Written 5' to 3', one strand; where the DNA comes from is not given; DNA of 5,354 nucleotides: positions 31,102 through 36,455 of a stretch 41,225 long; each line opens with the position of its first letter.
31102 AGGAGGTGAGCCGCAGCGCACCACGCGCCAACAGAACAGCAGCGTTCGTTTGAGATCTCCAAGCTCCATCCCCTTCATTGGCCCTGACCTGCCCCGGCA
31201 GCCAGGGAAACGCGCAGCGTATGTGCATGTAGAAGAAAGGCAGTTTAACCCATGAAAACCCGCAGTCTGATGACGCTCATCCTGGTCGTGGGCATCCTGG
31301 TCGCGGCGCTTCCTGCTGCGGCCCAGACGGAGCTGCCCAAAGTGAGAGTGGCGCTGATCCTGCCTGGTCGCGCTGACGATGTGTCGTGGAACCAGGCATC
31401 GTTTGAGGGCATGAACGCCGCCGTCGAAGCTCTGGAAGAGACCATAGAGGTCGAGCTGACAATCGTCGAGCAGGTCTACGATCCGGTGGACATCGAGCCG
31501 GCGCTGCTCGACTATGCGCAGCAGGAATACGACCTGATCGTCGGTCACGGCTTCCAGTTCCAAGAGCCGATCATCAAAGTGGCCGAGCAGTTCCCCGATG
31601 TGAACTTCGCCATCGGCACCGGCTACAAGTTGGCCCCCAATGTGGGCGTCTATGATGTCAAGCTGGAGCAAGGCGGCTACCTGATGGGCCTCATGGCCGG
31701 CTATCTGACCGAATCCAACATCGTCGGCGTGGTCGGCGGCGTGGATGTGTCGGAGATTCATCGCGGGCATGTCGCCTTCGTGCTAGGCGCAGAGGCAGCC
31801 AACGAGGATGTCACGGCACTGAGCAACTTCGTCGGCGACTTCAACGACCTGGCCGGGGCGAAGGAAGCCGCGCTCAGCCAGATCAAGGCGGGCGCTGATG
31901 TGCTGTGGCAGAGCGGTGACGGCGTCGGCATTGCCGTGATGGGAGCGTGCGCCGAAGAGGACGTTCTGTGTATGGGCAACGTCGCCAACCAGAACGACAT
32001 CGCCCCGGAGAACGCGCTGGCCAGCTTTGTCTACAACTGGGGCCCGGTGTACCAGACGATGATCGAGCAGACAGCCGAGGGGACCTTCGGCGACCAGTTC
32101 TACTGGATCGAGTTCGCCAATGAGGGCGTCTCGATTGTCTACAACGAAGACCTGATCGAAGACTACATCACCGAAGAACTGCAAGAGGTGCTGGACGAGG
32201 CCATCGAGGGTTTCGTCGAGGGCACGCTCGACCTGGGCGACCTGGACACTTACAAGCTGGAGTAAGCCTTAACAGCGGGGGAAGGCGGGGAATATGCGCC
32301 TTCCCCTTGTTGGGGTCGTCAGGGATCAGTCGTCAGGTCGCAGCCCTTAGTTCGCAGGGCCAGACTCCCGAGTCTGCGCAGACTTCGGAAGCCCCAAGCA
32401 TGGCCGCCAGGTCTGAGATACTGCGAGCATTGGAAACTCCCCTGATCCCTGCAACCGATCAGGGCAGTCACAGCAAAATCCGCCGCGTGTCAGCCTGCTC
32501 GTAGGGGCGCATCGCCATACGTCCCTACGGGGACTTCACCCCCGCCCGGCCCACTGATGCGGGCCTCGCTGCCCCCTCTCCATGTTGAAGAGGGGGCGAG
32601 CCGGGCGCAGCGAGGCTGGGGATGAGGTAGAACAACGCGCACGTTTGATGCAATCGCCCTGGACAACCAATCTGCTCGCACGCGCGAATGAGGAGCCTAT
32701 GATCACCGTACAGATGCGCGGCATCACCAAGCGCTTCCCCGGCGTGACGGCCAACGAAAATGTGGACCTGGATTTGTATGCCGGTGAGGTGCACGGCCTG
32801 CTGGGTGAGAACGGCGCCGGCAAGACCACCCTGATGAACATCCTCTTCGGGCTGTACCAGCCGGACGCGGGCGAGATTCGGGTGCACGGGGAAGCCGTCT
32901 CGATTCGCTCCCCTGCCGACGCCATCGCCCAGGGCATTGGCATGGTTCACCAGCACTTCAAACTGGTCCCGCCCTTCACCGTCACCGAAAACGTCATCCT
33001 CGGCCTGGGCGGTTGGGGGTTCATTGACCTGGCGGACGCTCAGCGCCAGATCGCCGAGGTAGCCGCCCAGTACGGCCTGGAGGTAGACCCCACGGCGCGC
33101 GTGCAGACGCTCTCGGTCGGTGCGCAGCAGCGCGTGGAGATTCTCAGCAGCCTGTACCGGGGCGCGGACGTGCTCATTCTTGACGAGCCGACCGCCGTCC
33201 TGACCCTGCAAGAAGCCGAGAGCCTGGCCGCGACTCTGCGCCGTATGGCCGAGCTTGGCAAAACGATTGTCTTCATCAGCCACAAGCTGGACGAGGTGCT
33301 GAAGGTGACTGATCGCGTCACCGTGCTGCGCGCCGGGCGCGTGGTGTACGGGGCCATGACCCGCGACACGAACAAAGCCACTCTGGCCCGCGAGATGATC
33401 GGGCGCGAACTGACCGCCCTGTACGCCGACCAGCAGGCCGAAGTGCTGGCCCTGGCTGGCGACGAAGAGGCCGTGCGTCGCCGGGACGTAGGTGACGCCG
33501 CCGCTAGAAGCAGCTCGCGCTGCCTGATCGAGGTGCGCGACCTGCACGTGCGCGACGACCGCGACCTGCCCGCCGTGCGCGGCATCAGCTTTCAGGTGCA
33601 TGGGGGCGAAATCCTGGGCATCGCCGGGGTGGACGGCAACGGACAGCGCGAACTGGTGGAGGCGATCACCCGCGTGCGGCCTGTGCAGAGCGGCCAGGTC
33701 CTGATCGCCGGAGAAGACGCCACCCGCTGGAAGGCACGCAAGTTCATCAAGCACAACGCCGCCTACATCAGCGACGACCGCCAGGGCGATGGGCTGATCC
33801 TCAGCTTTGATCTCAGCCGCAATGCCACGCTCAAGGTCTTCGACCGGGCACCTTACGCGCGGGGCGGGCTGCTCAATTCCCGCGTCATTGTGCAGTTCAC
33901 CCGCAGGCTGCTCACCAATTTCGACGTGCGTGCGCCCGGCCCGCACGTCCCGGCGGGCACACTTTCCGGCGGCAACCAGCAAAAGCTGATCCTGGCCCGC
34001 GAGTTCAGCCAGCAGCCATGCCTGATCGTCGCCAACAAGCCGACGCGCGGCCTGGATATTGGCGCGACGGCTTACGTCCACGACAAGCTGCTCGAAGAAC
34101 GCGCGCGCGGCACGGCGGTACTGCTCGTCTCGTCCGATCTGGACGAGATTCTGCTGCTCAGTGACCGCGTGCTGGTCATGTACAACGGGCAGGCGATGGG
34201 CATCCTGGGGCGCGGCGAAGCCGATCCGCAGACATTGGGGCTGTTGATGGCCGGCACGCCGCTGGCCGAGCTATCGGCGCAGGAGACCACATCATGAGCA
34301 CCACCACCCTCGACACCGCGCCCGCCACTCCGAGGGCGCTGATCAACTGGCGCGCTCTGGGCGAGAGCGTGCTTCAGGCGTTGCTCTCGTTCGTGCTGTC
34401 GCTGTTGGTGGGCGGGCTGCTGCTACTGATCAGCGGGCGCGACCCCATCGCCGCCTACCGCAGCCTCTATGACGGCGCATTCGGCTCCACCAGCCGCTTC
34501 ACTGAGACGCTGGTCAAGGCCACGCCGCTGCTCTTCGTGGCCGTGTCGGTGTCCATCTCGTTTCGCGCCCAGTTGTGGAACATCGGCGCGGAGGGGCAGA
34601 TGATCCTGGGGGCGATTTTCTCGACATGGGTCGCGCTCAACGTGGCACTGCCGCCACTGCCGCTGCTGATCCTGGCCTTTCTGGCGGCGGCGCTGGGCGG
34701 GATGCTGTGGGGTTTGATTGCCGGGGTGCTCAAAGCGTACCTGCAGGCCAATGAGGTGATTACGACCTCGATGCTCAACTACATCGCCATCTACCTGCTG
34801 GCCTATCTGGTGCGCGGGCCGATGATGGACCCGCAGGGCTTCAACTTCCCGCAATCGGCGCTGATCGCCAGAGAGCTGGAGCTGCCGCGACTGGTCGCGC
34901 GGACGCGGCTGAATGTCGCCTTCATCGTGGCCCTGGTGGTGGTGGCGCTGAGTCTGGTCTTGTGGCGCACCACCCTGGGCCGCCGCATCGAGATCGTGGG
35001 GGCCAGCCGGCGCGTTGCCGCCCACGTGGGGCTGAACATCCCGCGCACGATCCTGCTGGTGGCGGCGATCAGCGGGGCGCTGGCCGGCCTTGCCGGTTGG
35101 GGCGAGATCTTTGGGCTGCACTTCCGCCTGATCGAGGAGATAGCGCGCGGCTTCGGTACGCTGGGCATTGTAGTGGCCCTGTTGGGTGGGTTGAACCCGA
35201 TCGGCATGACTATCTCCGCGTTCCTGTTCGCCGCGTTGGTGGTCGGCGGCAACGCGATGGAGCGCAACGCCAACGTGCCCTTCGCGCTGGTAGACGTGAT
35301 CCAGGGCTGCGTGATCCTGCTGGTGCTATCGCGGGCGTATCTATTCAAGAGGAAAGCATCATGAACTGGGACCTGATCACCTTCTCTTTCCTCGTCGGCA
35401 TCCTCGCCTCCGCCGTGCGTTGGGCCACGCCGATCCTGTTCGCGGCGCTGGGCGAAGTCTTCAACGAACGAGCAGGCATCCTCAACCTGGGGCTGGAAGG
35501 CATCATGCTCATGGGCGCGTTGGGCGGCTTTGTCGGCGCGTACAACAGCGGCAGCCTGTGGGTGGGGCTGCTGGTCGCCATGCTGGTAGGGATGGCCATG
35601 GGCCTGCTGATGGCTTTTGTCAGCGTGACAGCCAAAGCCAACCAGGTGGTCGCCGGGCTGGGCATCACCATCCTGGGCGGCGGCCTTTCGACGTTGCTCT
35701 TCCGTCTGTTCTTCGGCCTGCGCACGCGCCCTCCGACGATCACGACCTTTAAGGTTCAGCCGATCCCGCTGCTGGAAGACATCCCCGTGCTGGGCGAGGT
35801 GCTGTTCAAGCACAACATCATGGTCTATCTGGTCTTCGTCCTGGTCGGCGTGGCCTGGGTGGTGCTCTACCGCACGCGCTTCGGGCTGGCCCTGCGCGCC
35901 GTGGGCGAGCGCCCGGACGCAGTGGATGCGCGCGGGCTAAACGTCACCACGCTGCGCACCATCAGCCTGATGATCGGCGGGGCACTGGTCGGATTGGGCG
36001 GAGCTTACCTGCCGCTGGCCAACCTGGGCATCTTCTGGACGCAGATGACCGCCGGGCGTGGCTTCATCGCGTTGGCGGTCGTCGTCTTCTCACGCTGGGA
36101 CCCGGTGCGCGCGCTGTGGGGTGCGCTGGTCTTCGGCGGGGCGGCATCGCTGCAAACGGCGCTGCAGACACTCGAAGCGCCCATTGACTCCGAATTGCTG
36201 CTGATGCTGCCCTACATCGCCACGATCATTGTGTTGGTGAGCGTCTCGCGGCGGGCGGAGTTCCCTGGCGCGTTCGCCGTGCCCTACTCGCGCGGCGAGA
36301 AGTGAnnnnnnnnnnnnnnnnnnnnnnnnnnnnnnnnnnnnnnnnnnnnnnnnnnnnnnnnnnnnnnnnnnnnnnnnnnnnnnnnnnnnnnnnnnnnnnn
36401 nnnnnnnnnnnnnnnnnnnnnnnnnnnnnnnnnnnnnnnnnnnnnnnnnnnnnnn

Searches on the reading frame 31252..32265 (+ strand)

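Call 51: search_protein_families(library=pfam, proteins=[window:31252-32265:+], max_evalue=0.00001)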
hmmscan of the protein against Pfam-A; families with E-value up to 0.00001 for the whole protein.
window:31252-32265:+ (337 aa): 1 family
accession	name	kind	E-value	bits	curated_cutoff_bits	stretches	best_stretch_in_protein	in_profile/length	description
PF02608.20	Bmp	-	1.2e-46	159.6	24.1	1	30-321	1-294/301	ABC transporter substrate-binding protein PnrA-like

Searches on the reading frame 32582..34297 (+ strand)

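Call 51: search_protein_families(library=pfam, proteins=[window:32582-34297:+], max_evalue=0.00001)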
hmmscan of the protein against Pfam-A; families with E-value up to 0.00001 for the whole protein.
window:32582-34297:+ (571 aa): 1 family
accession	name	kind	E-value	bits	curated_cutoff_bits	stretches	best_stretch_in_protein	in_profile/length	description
PF00005.33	ABC_tran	-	5.2e-49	166.8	25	2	59-205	2-137/137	ABC transporter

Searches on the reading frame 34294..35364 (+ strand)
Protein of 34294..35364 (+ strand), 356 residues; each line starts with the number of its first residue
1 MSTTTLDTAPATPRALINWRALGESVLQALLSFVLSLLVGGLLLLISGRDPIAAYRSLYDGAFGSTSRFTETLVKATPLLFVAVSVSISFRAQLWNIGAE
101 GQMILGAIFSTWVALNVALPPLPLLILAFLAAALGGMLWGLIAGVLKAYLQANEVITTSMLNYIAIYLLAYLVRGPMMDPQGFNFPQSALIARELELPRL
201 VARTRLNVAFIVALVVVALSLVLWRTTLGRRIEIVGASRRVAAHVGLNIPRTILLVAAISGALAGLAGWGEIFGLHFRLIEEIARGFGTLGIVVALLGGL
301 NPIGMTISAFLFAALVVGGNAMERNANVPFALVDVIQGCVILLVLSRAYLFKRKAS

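Call 51: search_protein_families(library=pfam, proteins=[window:34294-35364:+], max_evalue=0.00001)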
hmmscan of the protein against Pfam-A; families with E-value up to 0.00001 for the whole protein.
window:34294-35364:+ (356 aa): 1 family
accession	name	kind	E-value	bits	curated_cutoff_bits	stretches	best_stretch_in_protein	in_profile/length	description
PF02653.21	BPD_transp_2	-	1.2e-43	149.7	26.8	1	71-345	4-269/269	Branched-chain amino acid transport system / permease component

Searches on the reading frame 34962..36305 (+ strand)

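Call 51: search_protein_families(library=pfam, proteins=[window:34962-36305:+], max_evalue=0.00001)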
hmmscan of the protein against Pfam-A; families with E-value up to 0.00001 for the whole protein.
window:34962-36305:+ (447 aa): 1 family
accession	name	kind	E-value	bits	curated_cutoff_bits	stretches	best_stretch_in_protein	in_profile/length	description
PF02653.21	BPD_transp_2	-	5.3e-38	131.1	26.8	1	149-425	3-269/269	Branched-chain amino acid transport system / permease component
